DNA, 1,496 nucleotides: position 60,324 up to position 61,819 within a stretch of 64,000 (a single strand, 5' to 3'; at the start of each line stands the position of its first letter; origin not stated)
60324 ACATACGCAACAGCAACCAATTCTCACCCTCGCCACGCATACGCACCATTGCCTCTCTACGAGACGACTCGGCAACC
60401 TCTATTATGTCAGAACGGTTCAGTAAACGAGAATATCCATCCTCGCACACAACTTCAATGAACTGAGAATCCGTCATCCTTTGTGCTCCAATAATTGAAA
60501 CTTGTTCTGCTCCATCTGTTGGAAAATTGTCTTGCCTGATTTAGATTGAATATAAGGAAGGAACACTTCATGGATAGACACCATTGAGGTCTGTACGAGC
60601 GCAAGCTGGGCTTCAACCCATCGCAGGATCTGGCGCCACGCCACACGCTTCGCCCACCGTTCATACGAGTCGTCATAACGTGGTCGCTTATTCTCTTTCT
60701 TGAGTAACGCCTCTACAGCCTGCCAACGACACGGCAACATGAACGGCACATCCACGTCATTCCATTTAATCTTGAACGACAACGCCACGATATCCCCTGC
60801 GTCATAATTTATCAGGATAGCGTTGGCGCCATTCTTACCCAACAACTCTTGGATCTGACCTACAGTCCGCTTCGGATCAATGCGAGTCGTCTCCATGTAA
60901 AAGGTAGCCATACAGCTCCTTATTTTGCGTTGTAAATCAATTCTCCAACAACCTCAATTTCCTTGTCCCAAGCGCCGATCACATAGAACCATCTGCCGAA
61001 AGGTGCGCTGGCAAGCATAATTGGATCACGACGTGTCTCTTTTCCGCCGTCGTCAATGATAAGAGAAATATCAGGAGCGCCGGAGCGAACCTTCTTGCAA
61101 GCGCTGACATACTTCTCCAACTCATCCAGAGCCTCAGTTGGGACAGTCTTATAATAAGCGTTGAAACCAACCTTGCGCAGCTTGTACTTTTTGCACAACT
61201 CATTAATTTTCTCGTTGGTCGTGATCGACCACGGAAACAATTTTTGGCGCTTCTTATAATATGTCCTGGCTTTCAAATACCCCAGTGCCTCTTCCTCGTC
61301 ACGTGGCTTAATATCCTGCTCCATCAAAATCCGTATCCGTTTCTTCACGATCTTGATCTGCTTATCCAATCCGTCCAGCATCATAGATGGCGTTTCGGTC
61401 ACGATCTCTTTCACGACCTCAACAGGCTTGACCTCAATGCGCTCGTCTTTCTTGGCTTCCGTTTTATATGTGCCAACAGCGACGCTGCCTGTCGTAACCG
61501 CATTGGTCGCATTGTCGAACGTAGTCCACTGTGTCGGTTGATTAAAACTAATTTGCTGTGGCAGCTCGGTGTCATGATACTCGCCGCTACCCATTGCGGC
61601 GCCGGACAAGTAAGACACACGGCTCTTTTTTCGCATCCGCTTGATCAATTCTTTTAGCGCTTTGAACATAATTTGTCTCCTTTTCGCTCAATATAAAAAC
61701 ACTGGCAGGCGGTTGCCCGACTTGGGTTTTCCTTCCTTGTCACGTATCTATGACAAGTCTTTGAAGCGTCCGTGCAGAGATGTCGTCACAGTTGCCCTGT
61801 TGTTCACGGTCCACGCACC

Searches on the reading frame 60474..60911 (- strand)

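Call 3: search_protein_families(library=pfam, proteins=[window:60474-60911:-], max_evalue=1)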
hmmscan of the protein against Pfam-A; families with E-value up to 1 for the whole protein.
window:60474-60911:- (145 aa): 1 family
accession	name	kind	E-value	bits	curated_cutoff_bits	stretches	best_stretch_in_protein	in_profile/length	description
PF15920.10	WHAMM-JMY_N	-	0.017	15.5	27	1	36-115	16-93/162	N-terminal of Junction-mediating and WASP homolog-associated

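Call 4: search_protein_families(library=phrogs, proteins=[window:60474-60911:-], max_evalue=0.01)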
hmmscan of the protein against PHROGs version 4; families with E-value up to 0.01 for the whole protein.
window:60474-60911:- (145 aa): 1 family
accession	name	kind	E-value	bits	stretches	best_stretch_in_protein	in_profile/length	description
phrog_17260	-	unknown function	3.5e-07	31.2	1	5-132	4-131/158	-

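Call 85: search_protein_families(library=padloc, proteins=[window:60474-60911:-], max_evalue=0.01)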
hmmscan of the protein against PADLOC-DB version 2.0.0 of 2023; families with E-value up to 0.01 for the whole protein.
window:60474-60911:- (145 aa): 0 families

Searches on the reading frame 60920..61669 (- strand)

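Call 3: search_protein_families(library=pfam, proteins=[window:60920-61669:-], max_evalue=1)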
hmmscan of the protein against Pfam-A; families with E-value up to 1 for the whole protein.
window:60920-61669:- (249 aa): 2 families
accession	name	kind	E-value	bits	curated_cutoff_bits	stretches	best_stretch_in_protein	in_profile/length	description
PF05221.23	AdoHcyase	-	0.0079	15.8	25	1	48-143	77-171/299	S-adenosyl-L-homocysteine hydrolase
PF00875.24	DNA_photolyase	-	0.23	11.8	26.6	1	143-190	68-115/164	DNA photolyase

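Call 4: search_protein_families(library=phrogs, proteins=[window:60920-61669:-], max_evalue=0.01)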
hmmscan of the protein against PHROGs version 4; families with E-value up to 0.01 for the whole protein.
window:60920-61669:- (249 aa): 0 families

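Call 85: search_protein_families(library=padloc, proteins=[window:60920-61669:-], max_evalue=0.01)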
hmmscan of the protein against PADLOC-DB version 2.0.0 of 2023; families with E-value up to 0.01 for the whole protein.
window:60920-61669:- (249 aa): 0 families
